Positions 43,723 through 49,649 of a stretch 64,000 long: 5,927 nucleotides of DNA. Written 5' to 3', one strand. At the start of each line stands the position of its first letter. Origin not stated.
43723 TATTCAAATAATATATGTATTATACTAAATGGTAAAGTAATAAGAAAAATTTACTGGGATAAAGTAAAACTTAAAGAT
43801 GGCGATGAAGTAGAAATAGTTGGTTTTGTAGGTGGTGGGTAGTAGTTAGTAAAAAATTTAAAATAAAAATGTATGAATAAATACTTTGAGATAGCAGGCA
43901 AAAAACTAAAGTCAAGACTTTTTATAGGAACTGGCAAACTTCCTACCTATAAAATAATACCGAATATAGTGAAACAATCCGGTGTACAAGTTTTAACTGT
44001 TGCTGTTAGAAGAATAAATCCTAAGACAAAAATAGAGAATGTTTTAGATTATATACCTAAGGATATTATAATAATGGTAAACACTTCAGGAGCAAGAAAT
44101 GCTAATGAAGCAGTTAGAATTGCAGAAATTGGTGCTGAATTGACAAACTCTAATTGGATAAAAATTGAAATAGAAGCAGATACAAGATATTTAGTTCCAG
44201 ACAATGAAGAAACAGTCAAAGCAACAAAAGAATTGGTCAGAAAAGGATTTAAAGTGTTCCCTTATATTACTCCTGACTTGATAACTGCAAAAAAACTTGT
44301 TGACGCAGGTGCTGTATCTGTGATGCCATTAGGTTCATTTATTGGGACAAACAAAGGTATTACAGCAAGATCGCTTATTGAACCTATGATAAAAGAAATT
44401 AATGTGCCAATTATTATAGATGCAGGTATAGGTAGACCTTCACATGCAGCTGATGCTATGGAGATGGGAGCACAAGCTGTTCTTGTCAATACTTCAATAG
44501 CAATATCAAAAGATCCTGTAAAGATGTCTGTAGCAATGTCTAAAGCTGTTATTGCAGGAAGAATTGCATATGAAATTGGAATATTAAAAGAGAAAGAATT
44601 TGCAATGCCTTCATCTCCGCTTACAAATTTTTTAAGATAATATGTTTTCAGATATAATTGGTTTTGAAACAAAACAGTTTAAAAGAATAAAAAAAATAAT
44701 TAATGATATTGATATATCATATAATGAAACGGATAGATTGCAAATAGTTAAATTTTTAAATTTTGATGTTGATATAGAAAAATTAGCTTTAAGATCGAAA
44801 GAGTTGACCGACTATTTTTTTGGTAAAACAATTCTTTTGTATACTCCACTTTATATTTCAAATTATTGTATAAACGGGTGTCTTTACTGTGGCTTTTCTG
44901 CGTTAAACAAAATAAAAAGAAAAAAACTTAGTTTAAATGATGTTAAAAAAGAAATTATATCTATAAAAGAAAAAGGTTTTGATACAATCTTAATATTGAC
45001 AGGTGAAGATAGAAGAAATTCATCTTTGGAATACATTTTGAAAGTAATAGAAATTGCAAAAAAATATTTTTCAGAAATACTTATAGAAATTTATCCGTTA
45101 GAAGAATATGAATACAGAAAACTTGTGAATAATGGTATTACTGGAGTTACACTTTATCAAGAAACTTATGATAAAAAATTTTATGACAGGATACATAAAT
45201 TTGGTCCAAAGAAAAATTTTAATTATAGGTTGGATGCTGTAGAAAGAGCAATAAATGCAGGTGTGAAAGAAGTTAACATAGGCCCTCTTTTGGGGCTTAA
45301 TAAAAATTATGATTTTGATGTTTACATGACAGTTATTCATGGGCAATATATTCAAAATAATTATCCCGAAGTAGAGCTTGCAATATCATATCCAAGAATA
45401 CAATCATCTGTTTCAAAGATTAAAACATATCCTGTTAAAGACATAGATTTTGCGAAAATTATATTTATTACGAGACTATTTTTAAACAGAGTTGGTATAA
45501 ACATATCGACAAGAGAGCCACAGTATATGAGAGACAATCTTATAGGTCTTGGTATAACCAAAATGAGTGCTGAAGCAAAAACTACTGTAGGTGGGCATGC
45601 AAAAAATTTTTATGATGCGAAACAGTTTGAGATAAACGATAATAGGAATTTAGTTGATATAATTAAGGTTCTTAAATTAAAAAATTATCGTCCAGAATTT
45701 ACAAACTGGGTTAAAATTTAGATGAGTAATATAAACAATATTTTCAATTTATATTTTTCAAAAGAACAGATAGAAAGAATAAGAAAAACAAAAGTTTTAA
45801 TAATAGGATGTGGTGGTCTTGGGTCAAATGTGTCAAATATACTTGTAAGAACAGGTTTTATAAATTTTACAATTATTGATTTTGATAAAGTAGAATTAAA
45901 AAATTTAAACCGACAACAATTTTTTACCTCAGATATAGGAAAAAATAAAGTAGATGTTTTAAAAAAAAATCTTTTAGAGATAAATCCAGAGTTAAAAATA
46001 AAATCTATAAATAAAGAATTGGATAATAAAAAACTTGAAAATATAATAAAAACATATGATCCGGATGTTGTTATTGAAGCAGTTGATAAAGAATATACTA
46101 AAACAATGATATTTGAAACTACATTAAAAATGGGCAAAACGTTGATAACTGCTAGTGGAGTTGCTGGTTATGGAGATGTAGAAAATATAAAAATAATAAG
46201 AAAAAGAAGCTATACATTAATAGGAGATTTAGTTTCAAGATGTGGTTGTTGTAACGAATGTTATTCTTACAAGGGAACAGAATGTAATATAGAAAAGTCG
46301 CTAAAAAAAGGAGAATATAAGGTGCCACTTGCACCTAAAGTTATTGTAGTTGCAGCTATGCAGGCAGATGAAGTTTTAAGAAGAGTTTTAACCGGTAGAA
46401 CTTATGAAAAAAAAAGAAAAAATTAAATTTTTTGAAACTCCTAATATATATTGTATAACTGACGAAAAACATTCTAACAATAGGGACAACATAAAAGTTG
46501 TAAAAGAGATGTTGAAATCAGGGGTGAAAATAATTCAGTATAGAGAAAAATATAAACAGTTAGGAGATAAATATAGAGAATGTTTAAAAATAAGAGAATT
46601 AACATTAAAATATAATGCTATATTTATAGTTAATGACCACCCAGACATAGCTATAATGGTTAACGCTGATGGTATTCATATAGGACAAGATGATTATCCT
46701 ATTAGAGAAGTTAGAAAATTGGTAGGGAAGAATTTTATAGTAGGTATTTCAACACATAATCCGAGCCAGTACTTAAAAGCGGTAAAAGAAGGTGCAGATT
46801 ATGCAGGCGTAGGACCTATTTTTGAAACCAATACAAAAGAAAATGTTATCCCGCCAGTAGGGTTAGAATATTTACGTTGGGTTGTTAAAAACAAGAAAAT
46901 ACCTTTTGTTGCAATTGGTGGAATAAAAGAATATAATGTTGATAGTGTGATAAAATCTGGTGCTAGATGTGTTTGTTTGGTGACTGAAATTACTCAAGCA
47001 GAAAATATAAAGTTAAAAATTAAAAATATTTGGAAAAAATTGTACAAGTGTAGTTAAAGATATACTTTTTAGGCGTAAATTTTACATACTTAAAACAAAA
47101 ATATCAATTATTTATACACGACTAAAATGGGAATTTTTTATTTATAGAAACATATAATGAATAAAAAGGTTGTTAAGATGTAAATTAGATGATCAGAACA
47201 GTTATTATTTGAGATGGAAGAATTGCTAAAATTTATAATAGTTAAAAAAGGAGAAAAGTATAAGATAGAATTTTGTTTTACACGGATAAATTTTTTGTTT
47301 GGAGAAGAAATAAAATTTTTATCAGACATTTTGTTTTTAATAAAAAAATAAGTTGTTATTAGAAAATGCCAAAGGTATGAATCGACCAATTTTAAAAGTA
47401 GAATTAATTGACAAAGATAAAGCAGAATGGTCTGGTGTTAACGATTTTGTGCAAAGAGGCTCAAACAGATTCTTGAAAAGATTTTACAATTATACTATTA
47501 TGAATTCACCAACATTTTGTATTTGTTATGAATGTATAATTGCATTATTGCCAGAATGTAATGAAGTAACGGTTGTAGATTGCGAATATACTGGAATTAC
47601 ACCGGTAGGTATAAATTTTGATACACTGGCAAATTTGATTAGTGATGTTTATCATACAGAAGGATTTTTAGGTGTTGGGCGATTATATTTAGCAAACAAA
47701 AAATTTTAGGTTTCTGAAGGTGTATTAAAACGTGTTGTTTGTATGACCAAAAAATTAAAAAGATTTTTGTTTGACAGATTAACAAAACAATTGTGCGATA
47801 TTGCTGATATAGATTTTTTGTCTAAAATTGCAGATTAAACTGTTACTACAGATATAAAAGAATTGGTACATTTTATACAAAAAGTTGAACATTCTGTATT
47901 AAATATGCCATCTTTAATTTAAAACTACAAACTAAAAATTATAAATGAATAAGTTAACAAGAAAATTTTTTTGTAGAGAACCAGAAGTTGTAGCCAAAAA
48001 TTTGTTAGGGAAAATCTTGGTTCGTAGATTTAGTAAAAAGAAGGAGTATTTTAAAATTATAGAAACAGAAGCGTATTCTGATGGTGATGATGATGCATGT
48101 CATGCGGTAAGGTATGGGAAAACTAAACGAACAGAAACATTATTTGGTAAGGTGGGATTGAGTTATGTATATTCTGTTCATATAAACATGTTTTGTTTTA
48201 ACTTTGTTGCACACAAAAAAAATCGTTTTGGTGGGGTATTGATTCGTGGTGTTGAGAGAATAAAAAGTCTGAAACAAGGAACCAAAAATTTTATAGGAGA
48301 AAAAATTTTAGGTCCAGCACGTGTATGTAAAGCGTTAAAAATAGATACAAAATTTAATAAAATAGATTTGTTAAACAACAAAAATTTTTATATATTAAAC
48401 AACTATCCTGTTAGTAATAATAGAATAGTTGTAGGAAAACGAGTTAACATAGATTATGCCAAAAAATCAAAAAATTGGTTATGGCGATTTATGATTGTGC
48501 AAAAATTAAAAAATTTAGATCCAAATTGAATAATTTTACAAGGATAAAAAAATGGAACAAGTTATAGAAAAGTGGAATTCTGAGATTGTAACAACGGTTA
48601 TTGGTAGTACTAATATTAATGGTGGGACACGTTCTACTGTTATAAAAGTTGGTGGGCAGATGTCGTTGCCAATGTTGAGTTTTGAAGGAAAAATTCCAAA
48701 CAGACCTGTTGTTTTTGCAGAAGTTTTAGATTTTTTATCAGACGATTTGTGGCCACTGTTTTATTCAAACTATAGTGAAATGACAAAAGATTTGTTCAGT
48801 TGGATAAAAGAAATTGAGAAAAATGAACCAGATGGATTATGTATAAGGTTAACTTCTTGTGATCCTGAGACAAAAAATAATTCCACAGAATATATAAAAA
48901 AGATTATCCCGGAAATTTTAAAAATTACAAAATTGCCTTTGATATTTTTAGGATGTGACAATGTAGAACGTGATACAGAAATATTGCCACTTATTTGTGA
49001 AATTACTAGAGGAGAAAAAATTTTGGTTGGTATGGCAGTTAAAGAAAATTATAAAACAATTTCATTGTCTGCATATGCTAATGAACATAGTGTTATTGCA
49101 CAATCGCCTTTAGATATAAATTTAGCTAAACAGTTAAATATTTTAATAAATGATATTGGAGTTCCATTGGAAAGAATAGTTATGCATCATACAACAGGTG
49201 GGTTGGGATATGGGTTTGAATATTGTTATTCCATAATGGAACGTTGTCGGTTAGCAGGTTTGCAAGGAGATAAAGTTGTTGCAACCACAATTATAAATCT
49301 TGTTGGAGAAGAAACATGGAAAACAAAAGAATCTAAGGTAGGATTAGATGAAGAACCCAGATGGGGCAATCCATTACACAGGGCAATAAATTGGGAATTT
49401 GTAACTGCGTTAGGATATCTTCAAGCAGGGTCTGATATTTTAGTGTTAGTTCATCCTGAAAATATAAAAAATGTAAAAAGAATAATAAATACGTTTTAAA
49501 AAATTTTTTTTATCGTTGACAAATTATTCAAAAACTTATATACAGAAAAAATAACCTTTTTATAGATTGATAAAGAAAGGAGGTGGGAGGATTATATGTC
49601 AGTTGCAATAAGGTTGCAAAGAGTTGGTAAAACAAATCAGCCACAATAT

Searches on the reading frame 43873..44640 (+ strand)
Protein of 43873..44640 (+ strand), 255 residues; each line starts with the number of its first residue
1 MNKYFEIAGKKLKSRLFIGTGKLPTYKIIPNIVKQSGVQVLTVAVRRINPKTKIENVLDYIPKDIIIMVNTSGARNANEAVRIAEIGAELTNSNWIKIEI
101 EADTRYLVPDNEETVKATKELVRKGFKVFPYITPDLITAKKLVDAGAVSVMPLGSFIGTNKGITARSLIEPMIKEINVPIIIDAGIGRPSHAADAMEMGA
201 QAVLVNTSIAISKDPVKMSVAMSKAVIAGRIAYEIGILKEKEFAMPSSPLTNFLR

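Call 67: search_protein_families(library=pfam, proteins=[window:43873-44640:+], max_evalue=0.00001)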
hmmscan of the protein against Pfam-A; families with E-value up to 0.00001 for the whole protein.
window:43873-44640:+ (255 aa): 1 family
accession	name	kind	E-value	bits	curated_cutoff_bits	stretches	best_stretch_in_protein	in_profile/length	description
PF05690.20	ThiG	-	3.8e-94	315.1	23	1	6-249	1-247/247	Thiazole biosynthesis protein ThiG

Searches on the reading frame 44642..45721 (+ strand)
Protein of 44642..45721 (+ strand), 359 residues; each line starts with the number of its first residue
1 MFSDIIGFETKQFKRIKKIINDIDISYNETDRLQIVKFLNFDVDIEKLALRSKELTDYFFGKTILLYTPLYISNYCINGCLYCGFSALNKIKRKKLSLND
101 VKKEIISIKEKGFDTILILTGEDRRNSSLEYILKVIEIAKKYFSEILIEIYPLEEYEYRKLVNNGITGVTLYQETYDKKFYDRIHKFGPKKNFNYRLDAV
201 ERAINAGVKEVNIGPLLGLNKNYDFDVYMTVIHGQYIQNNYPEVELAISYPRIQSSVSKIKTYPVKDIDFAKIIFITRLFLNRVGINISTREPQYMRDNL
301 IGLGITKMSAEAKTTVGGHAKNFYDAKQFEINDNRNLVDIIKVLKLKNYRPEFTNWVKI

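Call 68: search_protein_families(library=pfam, proteins=[window:44642-45721:+], max_evalue=0.00001)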
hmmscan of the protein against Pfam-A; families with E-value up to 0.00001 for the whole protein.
window:44642-45721:+ (359 aa): 2 families
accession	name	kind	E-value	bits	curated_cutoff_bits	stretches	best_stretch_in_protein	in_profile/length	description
PF04055.27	Radical_SAM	-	2.6e-15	57.4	29.5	1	71-223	2-156/166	Radical SAM superfamily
PF06968.18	BATS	-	2e-11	44.4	22.2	1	265-349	16-87/88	Biotin and Thiamin Synthesis associated domain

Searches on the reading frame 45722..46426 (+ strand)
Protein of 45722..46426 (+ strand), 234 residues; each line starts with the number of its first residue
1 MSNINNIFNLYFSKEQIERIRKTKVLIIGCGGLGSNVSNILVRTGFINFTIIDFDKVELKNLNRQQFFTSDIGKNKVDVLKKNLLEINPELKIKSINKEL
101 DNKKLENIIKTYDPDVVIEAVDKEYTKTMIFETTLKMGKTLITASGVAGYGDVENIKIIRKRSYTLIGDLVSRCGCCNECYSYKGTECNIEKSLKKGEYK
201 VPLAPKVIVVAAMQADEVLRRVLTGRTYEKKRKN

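Call 68: search_protein_families(library=pfam, proteins=[window:45722-46426:+], max_evalue=0.00001)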
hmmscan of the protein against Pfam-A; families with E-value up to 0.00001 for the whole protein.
window:45722-46426:+ (234 aa): 2 families
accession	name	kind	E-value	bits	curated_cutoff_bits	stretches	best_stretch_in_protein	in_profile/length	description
PF00899.27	ThiF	-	4.9e-45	154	28.1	1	12-224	10-204/238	ThiF family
PF03435.24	Sacchrp_dh_NADP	-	7.3e-06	26.8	25.1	0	25-145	1-99/129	Saccharopine dehydrogenase NADP binding domain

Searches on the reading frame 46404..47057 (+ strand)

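Call 68: search_protein_families(library=pfam, proteins=[window:46404-47057:+], max_evalue=0.00001)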
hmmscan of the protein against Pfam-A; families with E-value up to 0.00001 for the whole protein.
window:46404-47057:+ (217 aa): 1 family
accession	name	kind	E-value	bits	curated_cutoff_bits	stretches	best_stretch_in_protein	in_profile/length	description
PF02581.23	TMP-TENI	-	1.3e-63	214.1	27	1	15-196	1-180/180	Thiamine monophosphate synthase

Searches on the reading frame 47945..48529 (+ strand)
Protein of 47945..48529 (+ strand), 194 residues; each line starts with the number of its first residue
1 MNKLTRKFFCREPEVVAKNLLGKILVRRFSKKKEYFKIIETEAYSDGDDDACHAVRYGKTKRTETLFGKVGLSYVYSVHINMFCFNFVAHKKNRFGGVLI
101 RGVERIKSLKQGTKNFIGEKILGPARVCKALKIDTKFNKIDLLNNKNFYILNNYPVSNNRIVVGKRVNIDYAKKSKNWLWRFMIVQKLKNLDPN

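Call 68: search_protein_families(library=pfam, proteins=[window:47945-48529:+], max_evalue=0.00001)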
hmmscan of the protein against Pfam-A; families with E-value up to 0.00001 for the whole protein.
window:47945-48529:+ (194 aa): 1 family
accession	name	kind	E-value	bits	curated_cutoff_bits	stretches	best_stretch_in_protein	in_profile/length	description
PF02245.21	Pur_DNA_glyco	-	3.2e-46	157.4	27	1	8-185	2-178/181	Methylpurine-DNA glycosylase (MPG)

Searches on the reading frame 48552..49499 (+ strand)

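Call 68: search_protein_families(library=pfam, proteins=[window:48552-49499:+], max_evalue=0.00001)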
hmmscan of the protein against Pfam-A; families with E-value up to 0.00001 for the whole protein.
window:48552-49499:+ (315 aa): 1 family
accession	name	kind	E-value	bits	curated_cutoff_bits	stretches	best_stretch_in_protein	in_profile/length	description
PF03599.22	CdhD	-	2e-30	106.2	24.8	1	25-263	5-228/387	CO dehydrogenase/acetyl-CoA synthase delta subunit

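Call 90: search_protein_families(library=ncbifam, proteins=[window:48552-49499:+], max_evalue=1e-8)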
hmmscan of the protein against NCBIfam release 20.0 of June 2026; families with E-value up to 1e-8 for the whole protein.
window:48552-49499:+ (315 aa): 6 families
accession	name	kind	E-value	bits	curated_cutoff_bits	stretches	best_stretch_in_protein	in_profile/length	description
NF003376.0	PRK04452.1-2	subfamily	5.7e-100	334.2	280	1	2-314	4-310/313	acetyl-CoA decarbonylase/synthase complex subunit delta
NF003377.0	PRK04452.1-3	subfamily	5.6e-83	279.3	527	1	23-314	18-311/432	acetyl-CoA decarbonylase/synthase complex subunit delta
NF040759.1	WLP_AcsD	exception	1e-74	251.6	430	1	22-314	15-310/312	acetyl-CoA decarbonylase/synthase complex subunit delta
NF003375.0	PRK04452.1-1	subfamily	1.5e-65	221.9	488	1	5-314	109-422/442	acetyl-CoA decarbonylase/synthase complex subunit delta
TIGR00381.1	cdhD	equivalog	5e-48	163.8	252.9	1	3-315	66-373/389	CO dehydrogenase/acetyl-CoA synthase subunit delta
NF003378.0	PRK04452.1-4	subfamily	1.2e-45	156.1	634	1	5-314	65-364/384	acetyl-CoA decarbonylase/synthase complex subunit delta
